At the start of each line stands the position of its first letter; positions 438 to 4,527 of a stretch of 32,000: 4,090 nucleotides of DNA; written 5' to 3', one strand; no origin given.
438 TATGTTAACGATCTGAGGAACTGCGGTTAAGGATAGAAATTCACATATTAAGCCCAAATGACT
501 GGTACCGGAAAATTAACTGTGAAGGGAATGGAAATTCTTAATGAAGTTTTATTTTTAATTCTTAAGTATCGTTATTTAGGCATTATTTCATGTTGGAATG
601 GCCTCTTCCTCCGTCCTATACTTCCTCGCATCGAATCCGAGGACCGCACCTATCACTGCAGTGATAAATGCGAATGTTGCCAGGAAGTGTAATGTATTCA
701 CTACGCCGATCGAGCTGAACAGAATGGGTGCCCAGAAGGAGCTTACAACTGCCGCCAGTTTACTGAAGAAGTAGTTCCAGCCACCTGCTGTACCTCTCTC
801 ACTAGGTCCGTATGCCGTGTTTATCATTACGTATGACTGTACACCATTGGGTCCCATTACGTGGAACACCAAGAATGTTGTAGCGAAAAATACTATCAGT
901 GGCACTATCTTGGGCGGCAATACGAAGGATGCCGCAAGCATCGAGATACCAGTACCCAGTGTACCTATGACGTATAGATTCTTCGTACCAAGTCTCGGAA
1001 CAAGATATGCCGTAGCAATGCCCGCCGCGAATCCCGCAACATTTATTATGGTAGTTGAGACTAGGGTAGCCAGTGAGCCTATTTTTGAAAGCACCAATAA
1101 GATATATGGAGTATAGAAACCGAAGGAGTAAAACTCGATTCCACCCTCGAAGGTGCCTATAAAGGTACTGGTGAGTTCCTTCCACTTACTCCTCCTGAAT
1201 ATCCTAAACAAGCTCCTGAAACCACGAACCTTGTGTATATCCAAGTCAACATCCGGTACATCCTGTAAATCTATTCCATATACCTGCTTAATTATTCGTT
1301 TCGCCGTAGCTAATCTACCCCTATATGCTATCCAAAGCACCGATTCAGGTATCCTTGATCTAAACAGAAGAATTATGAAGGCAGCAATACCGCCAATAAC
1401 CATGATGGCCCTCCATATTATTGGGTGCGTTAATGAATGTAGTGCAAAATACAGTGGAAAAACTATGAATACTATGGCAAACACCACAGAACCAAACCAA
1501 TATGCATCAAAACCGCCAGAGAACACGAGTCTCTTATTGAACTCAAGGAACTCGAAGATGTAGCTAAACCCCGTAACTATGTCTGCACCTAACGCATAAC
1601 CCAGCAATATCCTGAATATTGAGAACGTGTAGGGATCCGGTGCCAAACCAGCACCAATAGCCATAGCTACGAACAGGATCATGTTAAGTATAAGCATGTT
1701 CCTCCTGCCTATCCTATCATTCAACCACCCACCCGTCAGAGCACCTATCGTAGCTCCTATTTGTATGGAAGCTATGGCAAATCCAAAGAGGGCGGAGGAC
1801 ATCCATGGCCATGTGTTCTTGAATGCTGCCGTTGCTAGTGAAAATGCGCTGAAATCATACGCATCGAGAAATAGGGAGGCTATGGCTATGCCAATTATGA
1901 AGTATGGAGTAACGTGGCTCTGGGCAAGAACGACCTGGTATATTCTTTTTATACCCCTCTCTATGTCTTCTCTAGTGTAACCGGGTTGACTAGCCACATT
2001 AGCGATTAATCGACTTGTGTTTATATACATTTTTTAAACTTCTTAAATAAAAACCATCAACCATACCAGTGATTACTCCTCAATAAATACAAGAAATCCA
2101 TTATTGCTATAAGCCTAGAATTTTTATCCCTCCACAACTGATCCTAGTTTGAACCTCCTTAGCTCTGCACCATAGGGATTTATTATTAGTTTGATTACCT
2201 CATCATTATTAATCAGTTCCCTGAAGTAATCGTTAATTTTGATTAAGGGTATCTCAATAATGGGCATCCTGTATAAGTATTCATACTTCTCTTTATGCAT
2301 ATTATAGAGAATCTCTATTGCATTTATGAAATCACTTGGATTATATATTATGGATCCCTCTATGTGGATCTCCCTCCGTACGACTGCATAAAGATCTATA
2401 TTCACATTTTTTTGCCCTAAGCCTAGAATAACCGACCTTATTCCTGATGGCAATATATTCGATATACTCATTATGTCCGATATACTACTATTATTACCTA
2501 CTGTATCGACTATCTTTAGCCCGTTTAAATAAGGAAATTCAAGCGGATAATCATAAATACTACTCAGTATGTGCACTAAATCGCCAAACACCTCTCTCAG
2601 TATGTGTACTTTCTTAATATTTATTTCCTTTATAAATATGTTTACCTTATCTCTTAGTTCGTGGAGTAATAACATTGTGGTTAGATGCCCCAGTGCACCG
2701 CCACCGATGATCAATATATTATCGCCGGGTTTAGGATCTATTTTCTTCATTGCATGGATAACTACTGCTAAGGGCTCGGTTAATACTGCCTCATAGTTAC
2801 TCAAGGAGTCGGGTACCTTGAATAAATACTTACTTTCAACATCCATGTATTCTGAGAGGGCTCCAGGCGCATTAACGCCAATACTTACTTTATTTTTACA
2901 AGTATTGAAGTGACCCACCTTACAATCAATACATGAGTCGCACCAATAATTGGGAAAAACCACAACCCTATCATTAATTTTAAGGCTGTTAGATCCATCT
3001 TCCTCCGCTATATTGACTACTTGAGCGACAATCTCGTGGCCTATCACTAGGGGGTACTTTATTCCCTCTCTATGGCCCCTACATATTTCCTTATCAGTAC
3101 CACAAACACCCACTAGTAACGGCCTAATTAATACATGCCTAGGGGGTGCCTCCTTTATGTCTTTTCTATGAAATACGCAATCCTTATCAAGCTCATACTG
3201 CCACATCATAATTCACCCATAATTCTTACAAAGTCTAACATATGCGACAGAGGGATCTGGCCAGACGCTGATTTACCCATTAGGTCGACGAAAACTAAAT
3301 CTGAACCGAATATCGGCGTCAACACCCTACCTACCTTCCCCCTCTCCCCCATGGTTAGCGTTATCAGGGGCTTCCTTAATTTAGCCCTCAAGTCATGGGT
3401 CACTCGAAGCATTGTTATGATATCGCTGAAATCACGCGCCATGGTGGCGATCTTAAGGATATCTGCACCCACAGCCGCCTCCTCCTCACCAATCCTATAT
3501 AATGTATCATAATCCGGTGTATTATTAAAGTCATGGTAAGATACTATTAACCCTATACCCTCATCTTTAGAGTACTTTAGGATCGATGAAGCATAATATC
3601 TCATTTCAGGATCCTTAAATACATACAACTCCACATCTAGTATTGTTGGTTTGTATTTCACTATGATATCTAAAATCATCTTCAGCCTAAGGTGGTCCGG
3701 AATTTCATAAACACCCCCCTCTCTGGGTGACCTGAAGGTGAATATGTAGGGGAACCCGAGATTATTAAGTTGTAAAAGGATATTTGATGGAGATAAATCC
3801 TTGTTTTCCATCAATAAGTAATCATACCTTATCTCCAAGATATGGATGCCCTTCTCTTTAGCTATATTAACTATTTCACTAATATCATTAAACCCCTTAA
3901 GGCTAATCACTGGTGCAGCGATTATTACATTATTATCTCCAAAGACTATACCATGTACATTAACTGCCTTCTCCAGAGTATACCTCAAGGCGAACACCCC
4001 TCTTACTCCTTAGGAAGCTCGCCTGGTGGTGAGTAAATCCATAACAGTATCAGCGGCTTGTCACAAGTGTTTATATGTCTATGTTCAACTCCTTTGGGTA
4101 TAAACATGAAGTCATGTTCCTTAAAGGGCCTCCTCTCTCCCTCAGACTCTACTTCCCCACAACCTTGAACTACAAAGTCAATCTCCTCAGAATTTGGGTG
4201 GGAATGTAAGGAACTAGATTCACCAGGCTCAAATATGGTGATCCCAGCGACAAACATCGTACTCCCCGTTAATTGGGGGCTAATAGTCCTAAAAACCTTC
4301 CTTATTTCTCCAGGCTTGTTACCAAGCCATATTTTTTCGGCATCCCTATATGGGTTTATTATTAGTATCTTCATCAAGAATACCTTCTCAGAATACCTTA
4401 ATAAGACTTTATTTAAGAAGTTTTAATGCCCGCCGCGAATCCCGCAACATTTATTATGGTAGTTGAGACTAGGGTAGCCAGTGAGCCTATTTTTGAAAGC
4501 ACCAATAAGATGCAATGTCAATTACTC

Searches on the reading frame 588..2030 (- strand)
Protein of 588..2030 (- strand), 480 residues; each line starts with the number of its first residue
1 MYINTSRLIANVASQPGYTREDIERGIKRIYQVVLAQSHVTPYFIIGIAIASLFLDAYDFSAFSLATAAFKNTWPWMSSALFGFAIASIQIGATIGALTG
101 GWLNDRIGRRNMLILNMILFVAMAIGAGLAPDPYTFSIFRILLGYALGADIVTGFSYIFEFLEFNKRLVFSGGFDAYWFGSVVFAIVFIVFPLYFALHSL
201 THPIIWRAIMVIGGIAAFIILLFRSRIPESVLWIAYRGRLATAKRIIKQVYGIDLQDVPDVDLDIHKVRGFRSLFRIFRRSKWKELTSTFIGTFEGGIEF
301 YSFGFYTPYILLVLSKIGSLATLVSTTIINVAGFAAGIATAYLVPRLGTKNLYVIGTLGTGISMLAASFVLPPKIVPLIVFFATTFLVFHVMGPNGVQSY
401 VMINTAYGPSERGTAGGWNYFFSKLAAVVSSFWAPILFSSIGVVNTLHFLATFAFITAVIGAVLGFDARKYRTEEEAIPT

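Call 77: search_protein_families(library=pfam, proteins=[window:588-2030:-], max_evalue=0.0001)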
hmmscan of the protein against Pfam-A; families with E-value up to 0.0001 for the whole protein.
window:588-2030:- (480 aa): 2 families
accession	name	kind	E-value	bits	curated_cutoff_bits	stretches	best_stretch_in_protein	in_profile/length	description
PF00083.30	Sugar_tr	-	2.9e-25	89.5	22.3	1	69-461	34-433/452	Sugar (and other) transporter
PF07690.21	MFS_1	-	2.3e-23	83.1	33.4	1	53-429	5-345/347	Major Facilitator Superfamily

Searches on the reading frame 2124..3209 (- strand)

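Call 77: search_protein_families(library=pfam, proteins=[window:2124-3209:-], max_evalue=0.0001)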
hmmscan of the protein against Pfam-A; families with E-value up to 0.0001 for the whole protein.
window:2124-3209:- (361 aa): 2 families
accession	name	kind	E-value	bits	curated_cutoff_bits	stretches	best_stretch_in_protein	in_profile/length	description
PF08240.17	ADH_N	-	1.4e-20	73.9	23.5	1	23-134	2-104/104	Alcohol dehydrogenase GroES-like domain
PF00107.32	ADH_zinc_N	-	8.9e-05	22.9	31.8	0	233-301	62-127/129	Zinc-binding dehydrogenase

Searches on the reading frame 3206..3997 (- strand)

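Call 77: search_protein_families(library=pfam, proteins=[window:3206-3997:-], max_evalue=0.0001)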
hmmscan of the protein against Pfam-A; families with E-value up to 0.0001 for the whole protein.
window:3206-3997:- (263 aa): 1 family
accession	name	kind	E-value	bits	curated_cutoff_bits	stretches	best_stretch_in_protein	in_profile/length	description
PF01487.21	DHquinase_I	-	6.3e-45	154.5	22.2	1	37-254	10-227/230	Type I 3-dehydroquinase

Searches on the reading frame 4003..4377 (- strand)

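Call 77: search_protein_families(library=pfam, proteins=[window:4003-4377:-], max_evalue=0.0001)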
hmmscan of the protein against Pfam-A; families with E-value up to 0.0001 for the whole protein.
window:4003-4377:- (124 aa): 4 families
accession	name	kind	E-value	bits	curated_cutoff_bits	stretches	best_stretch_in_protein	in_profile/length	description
PF07883.17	Cupin_2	-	1.4e-17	63.5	27.2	1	46-115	2-70/70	Cupin domain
PF00190.28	Cupin_1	-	2.2e-07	31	22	1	23-111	15-109/151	Cupin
PF02311.25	AraC_binding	-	2.7e-05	24.4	21.1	1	51-121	12-81/135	AraC-like ligand binding domain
PF01050.24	MannoseP_isomer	-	5.1e-05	23.9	23.6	1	46-114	32-100/116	Mannose-6-phosphate isomerase C-terminal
